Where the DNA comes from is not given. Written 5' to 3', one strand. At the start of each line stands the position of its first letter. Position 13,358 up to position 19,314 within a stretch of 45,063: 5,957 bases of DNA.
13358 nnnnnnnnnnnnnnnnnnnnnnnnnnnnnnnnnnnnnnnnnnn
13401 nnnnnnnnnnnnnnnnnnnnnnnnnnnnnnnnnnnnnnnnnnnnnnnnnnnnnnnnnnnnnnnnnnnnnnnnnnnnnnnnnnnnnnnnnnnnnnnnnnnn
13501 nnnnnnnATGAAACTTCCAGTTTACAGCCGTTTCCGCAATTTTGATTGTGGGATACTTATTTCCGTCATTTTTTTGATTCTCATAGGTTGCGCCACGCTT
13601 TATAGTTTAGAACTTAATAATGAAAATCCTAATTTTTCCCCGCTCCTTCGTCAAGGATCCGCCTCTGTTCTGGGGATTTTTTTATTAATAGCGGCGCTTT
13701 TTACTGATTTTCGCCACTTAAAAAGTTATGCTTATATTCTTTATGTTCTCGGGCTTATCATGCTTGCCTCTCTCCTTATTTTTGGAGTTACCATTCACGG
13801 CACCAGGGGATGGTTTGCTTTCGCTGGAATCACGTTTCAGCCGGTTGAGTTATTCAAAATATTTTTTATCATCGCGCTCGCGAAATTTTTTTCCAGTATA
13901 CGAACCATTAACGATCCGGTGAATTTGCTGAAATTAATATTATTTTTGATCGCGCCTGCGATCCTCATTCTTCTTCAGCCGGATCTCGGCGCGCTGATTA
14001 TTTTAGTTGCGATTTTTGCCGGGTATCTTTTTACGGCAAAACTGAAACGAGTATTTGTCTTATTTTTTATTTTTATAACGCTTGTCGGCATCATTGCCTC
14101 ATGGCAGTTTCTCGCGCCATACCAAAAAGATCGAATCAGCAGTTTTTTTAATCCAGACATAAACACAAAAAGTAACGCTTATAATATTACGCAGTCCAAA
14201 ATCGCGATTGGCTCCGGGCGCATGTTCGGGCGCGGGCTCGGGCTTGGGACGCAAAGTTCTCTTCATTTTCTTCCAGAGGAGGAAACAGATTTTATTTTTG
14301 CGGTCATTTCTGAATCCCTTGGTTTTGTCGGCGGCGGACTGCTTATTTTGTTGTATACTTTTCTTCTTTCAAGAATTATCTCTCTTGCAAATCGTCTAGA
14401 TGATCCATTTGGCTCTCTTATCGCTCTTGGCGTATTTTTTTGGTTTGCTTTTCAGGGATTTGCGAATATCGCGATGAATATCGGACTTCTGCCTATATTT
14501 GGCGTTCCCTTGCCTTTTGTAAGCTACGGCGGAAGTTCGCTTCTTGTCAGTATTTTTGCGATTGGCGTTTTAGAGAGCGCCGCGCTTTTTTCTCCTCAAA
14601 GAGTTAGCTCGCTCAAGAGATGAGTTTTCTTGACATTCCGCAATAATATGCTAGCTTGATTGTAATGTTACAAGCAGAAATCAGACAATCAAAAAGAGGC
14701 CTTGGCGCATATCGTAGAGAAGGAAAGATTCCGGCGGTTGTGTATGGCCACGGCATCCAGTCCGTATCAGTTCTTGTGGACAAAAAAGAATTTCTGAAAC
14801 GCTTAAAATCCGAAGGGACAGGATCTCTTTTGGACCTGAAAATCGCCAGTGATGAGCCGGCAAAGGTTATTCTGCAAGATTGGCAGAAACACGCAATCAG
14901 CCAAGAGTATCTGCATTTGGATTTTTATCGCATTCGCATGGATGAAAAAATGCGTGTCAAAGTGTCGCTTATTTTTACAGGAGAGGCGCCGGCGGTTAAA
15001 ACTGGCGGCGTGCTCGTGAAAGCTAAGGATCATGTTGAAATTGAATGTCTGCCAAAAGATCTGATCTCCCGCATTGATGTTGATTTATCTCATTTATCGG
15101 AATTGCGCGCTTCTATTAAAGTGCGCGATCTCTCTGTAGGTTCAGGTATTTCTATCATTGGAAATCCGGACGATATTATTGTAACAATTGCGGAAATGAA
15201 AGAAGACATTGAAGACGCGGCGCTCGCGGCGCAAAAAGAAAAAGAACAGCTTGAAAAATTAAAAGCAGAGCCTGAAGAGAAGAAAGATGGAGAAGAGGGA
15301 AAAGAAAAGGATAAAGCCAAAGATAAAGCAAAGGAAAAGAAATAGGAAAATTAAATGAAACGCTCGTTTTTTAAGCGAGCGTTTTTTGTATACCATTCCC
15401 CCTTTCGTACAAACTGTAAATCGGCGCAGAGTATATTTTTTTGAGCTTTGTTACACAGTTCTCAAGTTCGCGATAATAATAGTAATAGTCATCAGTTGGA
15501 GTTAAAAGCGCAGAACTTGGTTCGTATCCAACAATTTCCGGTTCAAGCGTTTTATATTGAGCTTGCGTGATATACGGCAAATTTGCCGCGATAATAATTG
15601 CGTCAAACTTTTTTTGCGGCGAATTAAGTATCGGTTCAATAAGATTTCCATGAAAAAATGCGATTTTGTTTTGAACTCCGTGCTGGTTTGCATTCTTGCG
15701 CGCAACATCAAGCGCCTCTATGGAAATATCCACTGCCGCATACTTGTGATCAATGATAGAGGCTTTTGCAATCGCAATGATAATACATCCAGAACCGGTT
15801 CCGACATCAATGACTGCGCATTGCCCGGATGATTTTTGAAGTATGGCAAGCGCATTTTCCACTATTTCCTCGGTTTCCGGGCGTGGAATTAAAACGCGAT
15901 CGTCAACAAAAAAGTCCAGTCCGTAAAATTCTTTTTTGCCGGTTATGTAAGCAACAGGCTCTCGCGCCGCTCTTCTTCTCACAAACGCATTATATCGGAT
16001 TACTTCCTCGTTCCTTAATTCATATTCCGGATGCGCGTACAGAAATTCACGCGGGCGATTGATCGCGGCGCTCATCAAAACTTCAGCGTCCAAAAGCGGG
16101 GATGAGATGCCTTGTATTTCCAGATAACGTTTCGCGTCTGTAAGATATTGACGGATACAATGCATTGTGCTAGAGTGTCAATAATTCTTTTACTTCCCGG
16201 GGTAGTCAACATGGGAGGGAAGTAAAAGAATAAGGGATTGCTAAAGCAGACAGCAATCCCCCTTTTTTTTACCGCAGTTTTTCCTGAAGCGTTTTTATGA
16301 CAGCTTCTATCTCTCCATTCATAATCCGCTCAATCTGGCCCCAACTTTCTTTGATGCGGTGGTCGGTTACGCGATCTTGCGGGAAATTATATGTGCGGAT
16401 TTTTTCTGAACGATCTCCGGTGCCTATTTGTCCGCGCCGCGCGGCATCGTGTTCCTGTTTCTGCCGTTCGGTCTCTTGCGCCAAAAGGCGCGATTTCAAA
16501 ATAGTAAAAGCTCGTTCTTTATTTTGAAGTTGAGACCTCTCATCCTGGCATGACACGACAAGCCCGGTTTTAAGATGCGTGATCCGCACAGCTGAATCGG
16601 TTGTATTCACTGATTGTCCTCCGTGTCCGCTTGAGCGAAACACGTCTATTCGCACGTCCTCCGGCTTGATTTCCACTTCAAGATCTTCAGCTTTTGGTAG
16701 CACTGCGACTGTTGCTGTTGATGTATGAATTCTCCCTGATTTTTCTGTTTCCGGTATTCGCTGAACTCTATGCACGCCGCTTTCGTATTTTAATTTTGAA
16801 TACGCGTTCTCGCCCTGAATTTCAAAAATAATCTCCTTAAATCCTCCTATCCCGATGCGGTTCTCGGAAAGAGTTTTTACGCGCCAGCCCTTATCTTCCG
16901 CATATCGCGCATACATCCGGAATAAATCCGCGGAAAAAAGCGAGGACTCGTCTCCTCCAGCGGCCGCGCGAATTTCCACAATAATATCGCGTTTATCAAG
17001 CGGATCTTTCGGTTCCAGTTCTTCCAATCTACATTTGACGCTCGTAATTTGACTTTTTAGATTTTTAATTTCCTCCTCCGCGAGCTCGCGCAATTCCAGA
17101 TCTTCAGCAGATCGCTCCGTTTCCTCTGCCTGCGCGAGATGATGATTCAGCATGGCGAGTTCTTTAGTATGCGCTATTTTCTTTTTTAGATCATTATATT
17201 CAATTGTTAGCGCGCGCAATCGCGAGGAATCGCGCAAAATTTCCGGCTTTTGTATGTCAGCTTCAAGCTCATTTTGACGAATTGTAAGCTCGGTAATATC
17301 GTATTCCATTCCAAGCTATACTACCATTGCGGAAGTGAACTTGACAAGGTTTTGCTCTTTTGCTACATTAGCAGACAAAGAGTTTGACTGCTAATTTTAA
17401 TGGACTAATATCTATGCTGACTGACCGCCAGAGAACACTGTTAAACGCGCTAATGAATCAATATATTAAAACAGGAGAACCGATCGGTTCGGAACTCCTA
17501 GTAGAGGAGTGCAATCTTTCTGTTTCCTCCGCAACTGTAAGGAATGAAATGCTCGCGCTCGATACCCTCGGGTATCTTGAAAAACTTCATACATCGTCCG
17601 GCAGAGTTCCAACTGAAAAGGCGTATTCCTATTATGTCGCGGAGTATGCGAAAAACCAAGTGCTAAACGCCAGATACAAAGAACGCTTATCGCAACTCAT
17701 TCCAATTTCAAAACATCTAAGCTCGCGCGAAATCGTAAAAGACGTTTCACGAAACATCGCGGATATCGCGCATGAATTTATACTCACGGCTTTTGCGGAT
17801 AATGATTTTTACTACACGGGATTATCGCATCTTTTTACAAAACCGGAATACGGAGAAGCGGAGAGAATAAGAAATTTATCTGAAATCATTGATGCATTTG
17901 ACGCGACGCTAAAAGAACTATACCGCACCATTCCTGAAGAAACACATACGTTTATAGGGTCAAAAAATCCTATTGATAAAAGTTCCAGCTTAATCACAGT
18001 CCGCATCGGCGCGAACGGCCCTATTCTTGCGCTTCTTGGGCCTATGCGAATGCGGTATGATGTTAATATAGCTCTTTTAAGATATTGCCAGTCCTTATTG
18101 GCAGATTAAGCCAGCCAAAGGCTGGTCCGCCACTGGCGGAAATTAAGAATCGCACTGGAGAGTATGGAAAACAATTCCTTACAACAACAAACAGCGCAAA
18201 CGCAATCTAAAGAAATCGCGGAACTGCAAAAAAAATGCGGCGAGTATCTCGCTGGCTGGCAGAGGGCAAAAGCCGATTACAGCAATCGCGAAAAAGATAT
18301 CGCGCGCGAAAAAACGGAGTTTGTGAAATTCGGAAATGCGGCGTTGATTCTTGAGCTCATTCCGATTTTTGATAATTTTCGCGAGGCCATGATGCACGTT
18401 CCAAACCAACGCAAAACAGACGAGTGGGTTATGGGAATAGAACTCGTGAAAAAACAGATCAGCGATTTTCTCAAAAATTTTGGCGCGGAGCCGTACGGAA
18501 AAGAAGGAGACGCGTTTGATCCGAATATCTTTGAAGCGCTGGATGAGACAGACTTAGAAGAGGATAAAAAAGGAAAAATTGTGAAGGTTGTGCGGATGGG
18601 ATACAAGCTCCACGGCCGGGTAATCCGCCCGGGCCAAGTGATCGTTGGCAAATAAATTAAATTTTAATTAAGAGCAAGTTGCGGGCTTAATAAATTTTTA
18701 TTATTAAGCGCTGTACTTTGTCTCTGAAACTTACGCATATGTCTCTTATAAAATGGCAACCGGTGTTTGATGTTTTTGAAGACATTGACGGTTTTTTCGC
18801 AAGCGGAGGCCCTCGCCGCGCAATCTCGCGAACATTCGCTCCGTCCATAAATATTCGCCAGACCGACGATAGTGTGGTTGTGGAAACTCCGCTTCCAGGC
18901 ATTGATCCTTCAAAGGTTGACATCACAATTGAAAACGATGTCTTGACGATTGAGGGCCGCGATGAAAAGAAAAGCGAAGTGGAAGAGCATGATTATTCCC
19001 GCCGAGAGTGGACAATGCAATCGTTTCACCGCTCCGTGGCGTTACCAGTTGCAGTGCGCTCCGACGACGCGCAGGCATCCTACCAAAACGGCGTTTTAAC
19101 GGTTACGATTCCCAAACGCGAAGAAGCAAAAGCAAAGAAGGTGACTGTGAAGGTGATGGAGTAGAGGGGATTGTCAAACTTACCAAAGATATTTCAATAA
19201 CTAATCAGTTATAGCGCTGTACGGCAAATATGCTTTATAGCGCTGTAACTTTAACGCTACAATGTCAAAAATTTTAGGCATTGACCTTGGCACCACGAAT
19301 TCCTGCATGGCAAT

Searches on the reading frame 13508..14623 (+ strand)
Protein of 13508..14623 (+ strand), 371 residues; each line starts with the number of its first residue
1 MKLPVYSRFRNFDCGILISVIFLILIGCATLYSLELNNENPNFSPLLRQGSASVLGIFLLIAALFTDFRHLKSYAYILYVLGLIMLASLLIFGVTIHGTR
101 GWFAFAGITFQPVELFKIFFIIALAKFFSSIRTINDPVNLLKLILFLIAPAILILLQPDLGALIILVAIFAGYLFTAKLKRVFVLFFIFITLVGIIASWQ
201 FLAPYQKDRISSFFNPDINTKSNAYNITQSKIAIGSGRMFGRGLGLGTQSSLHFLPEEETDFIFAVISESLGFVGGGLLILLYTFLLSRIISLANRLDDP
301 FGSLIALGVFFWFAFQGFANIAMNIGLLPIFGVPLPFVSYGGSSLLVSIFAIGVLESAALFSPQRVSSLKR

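Call 68: search_protein_families(library=pfam, proteins=[window:13508-14623:+], max_evalue=0.0001)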
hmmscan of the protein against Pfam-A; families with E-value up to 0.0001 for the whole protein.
window:13508-14623:+ (371 aa): 1 family
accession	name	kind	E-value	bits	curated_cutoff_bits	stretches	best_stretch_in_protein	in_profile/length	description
PF01098.24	FTSW_RODA_SPOVE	-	1.5e-86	291.1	26.4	1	18-359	11-351/356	Cell cycle protein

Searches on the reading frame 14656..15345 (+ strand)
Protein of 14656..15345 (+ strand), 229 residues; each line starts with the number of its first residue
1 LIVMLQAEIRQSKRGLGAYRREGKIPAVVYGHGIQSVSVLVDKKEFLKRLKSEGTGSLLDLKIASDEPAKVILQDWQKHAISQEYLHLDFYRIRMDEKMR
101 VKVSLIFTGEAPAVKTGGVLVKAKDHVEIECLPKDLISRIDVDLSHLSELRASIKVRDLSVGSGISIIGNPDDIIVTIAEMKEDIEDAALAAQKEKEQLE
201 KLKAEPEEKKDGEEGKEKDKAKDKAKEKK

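Call 68: search_protein_families(library=pfam, proteins=[window:14656-15345:+], max_evalue=0.0001)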
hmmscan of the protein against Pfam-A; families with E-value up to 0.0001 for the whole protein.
window:14656-15345:+ (229 aa): 2 families
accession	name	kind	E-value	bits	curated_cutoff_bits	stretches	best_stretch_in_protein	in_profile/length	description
PF01386.24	Ribosomal_L25p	-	1.2e-21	77.4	23.6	1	5-90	1-82/82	Ribosomal L25p family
PF14693.11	Ribosomal_TL5_C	-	6.1e-21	75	27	1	98-180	1-82/84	Ribosomal protein TL5, C-terminal domain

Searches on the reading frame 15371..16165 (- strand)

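Call 68: search_protein_families(library=pfam, proteins=[window:15371-16165:-], max_evalue=0.0001)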
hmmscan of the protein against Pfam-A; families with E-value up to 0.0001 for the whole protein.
window:15371-16165:- (264 aa): 11 families
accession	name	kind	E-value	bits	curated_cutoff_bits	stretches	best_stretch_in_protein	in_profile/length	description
PF17827.6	PrmC_N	-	2.8e-19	69.9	23.4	1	7-76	2-71/71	PrmC N-terminal domain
PF13649.12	Methyltransf_25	-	7.5e-12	46.2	27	1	118-206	1-84/97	Methyltransferase domain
PF13847.12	Methyltransf_31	-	1.1e-11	45.1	27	1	114-199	3-87/145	Methyltransferase domain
PF06325.19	PrmA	-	8.6e-10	39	22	1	112-199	159-242/296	Ribosomal protein L11 methyltransferase (PrmA)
PF05175.20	MTS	-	1.3e-09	38.4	23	1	110-198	28-108/170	Methyltransferase small domain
PF08242.18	Methyltransf_12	-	3.9e-07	31.1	30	1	119-201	1-80/98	Methyltransferase domain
PF08241.18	Methyltransf_11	-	1.3e-06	29.4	21.2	1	119-199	1-73/95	Methyltransferase domain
PF12847.13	Methyltransf_18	-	1.5e-06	28.7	27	1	115-193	15-89/151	Methyltransferase domain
PF09445.16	Methyltransf_15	-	8.8e-06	25.8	22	1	118-187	4-70/165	RNA cap guanine-N2 methyltransferase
PF01209.24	Ubie_methyltran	-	1.1e-05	25.4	20.1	1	114-197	48-127/233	ubiE/COQ5 methyltransferase family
PF01596.23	Methyltransf_3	-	1.4e-05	25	22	1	105-195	35-129/204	O-methyltransferase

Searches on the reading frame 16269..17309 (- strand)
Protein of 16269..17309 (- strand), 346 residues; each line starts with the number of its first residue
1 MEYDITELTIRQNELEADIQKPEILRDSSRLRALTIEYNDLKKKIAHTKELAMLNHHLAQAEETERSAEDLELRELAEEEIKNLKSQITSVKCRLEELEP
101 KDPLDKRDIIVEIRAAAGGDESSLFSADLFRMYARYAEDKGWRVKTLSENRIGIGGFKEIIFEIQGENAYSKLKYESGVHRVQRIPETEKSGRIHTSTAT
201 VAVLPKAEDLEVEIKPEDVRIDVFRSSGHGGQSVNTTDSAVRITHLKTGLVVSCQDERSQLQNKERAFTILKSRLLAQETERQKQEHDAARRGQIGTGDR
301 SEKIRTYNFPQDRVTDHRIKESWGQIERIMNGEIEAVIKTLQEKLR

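Call 68: search_protein_families(library=pfam, proteins=[window:16269-17309:-], max_evalue=0.0001)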
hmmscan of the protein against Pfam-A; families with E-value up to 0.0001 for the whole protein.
window:16269-17309:- (346 aa): 2 families
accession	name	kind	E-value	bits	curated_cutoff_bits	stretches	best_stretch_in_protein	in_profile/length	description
PF03462.23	PCRF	-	1.3e-64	218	24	1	11-201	4-194/194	PCRF domain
PF00472.26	RF-1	-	4.5e-44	149.6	35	1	209-318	2-116/116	RF-1 domain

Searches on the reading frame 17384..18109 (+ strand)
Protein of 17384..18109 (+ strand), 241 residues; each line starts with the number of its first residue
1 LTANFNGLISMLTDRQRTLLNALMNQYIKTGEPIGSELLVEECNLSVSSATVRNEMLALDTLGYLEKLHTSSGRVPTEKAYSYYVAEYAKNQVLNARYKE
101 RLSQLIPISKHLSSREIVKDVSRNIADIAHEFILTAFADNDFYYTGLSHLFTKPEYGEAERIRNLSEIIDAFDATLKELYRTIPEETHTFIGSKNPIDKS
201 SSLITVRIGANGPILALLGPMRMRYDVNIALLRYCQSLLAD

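Call 68: search_protein_families(library=pfam, proteins=[window:17384-18109:+], max_evalue=0.0001)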
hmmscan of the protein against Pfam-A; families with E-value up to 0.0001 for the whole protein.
window:17384-18109:+ (241 aa): 2 families
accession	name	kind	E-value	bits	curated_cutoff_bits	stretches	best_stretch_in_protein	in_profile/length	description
PF01628.27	HrcA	-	5.5e-13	49.8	22.2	1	92-226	76-212/215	HrcA protein C terminal domain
PF03444.21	HrcA_DNA-bdg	-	2.3e-07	30.8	21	1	11-82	1-71/79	Winged helix-turn-helix transcription repressor, HrcA DNA-binding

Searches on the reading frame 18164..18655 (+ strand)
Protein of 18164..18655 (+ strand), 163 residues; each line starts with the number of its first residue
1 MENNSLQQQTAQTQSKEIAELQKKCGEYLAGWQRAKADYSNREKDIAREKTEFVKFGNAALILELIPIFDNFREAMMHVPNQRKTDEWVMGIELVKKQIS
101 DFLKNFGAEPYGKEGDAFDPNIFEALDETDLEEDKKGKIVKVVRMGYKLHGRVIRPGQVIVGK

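Call 68: search_protein_families(library=pfam, proteins=[window:18164-18655:+], max_evalue=0.0001)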
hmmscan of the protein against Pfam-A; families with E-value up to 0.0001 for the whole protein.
window:18164-18655:+ (163 aa): 1 family
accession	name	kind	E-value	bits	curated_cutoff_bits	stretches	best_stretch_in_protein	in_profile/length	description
PF01025.24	GrpE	-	8.6e-40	136.6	25.8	1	3-163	5-165/165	GrpE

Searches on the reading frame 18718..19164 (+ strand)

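Call 68: search_protein_families(library=pfam, proteins=[window:18718-19164:+], max_evalue=0.0001)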
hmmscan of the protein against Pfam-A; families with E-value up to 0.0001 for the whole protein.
window:18718-19164:+ (148 aa): 2 families
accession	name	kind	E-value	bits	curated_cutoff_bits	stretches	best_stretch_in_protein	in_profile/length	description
PF00011.27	HSP20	-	2.7e-20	72.8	20.8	1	46-144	2-101/102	Hsp20/alpha crystallin family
PF17886.7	ArsA_HSP20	-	3.1e-08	33.5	22.5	1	50-130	1-62/63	HSP20-like domain found in ArsA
